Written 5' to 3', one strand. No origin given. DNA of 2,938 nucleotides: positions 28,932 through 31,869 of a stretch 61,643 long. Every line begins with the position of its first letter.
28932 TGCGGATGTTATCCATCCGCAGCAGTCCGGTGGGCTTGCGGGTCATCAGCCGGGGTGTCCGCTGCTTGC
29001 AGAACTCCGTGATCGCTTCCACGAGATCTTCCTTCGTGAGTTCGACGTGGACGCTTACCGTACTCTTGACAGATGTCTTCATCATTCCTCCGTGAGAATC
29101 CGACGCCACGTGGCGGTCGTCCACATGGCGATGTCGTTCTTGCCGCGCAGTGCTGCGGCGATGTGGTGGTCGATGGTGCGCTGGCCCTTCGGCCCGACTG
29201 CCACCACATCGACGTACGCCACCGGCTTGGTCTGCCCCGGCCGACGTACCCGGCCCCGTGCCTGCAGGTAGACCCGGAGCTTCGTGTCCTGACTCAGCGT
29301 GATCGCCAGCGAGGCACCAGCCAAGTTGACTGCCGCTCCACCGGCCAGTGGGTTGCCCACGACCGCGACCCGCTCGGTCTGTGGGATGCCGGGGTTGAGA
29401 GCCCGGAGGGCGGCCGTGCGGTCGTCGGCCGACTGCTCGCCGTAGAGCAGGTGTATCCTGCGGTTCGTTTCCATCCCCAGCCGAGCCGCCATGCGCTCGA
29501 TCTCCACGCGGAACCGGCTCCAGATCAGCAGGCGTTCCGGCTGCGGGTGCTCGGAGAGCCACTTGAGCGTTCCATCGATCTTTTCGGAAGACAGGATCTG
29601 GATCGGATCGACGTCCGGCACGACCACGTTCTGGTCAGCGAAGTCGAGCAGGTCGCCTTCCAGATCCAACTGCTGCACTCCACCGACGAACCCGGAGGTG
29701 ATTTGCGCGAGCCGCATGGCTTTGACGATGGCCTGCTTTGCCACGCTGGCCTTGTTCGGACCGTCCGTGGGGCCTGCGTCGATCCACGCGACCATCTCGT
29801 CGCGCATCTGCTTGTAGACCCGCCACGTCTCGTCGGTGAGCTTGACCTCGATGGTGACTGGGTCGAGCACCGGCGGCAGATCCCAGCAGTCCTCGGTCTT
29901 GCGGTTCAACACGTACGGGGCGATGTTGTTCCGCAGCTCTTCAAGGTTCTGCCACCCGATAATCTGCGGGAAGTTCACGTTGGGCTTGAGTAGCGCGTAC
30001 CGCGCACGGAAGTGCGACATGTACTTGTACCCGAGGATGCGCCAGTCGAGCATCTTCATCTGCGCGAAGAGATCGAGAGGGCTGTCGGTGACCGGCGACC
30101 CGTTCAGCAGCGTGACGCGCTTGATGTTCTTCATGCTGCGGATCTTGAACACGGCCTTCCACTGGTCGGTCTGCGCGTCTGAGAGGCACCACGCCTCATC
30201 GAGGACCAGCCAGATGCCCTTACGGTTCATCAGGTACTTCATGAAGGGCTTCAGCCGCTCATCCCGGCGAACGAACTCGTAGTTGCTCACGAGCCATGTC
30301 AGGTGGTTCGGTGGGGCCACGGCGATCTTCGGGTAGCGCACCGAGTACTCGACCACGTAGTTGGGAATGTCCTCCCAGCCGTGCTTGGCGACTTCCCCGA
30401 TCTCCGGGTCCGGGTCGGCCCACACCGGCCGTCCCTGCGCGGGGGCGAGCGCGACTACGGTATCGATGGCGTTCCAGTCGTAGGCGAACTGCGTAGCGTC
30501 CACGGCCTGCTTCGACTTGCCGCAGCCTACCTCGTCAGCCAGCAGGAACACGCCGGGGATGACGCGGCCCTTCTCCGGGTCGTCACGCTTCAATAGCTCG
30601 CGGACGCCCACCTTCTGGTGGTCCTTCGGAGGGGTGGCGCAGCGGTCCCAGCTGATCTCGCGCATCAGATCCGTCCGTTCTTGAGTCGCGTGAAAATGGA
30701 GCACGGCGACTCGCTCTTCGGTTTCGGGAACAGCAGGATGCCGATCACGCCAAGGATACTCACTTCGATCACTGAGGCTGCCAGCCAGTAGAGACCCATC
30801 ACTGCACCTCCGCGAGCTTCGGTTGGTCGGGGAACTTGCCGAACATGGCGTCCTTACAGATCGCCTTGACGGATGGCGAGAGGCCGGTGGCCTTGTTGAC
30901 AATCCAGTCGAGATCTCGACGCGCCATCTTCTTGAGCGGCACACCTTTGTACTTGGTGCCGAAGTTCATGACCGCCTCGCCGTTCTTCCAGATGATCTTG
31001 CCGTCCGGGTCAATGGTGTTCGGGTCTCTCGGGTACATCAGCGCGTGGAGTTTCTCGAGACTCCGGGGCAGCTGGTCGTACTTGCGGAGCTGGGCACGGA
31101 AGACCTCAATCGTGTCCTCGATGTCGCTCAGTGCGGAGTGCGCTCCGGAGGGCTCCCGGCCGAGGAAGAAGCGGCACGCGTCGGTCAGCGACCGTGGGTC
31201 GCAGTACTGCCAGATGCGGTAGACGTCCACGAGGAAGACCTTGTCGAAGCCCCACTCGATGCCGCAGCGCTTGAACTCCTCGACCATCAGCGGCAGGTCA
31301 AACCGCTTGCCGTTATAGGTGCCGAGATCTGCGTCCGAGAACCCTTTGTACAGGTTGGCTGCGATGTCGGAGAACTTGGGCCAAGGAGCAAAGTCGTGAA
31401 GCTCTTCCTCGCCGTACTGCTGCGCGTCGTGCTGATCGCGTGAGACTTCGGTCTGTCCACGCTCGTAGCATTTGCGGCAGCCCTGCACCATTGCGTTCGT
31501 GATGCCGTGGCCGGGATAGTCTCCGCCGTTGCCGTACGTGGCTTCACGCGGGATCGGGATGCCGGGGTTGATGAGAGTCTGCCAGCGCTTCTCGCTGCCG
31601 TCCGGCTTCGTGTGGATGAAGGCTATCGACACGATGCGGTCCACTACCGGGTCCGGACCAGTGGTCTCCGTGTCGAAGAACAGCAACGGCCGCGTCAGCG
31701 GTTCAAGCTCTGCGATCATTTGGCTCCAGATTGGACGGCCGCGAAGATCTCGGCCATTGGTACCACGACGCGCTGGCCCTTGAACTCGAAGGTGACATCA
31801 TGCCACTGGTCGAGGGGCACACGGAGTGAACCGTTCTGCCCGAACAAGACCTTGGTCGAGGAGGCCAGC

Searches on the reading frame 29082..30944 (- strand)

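Call 10: search_protein_families(library=pfam, proteins=[window:29082-30944:-], max_evalue=0.001)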
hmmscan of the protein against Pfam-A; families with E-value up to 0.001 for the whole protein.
window:29082-30944:- (620 aa): 2 families
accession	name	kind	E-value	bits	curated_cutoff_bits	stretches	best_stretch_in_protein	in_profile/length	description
PF00271.37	Helicase_C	-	4.1e-06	27.5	23.5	1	461-570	8-110/110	Helicase conserved C-terminal domain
PF00176.29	SNF2-rel_dom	-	5e-06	26.3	24.9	1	218-393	107-266/290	SNF2-related domain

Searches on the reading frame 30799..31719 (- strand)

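Call 39: search_protein_families(library=pfam, proteins=[window:30799-31719:-], max_evalue=0.01)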
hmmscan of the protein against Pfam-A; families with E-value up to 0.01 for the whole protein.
window:30799-31719:- (306 aa): 2 families
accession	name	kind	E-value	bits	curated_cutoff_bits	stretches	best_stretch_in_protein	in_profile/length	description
PF00929.31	RNase_T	-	3.1e-12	47.8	24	2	13-62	1-55/164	Exonuclease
PF13482.12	RNase_H_2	-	1e-05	26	22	0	130-170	59-96/165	RNase_H superfamily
